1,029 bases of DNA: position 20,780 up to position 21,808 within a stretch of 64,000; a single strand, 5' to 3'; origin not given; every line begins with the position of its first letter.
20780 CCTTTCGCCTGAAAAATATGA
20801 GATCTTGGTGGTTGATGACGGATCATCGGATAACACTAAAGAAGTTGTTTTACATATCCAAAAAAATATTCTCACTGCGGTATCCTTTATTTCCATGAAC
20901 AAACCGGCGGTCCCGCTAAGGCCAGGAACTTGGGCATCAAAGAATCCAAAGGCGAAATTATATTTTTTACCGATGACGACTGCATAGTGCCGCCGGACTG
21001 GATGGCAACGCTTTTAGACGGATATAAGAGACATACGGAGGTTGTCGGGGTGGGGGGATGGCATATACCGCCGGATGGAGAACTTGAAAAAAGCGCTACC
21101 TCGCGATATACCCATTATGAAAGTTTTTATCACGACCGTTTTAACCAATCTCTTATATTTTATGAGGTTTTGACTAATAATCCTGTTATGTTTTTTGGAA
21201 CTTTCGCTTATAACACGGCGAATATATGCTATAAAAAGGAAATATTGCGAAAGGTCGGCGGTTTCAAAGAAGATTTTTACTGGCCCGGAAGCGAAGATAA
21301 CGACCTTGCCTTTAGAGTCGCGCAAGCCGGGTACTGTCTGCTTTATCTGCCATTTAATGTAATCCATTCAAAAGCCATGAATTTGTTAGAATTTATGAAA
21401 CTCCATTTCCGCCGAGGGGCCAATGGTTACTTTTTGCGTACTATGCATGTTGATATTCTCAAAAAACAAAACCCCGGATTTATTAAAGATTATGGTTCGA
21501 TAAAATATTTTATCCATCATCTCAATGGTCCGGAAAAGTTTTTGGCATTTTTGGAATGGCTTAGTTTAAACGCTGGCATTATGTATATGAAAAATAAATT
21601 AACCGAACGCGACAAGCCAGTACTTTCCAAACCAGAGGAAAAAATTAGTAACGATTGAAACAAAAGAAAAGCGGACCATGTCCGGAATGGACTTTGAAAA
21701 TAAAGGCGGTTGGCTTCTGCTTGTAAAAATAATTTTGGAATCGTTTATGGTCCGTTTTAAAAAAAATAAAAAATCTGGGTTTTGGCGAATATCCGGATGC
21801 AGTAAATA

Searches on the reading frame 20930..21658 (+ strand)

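Call 4: search_protein_families(library=pfam, proteins=[window:20930-21658:+], max_evalue=0.01)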
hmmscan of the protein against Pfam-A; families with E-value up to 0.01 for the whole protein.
window:20930-21658:+ (242 aa): 5 families
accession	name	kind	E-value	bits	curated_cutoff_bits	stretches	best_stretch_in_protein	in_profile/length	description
PF10111.15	Glyco_tranf_2_2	-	2.8e-11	43.8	27.3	1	2-156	76-226/276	Glycosyltransferase like family 2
PF00535.33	Glycos_transf_2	-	6.8e-08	33.1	23.3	1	2-83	73-152/168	Glycosyl transferase family 2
PF13632.12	Glyco_trans_2_3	-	2e-07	31.4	27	1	10-149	1-125/198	Glycosyl transferase family group 2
PF02709.20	Glyco_transf_7C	-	6.8e-05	22.9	23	1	98-137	23-62/78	N-terminal domain of galactosyltransferase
PF13641.12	Glyco_tranf_2_3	-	0.0051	17.3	27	1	3-161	82-226/230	Glycosyltransferase like family 2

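Call 5: search_protein_families(library=ncbifam, proteins=[window:20930-21658:+], max_evalue=0.001)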
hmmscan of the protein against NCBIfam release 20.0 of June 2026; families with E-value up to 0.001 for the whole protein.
window:20930-21658:+ (242 aa): 4 families
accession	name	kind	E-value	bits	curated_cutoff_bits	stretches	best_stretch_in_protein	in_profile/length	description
NF041875.1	EPS_EpsD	equivalog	6e-15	55.4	370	1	2-167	74-228/325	exopolysaccharide biosynthesis glycosyltransferase EpsD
TIGR03965.1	mycofact_glyco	equivalog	3.8e-14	52.4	280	1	2-159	149-293/467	mycofactocin biosynthesis glycosyltransferase MftF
NF041394.1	GtaseAglG_Halo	equivalog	6.1e-08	32.3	440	1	2-171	77-240/304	glucosyl-dolichyl phosphate glucuronosyltransferase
NF038299.1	EPS_HpsN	equivalog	1.4e-07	30.8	425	1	2-142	76-215/317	hormogonium polysaccharide biosynthesis glycosyltransferase HpsN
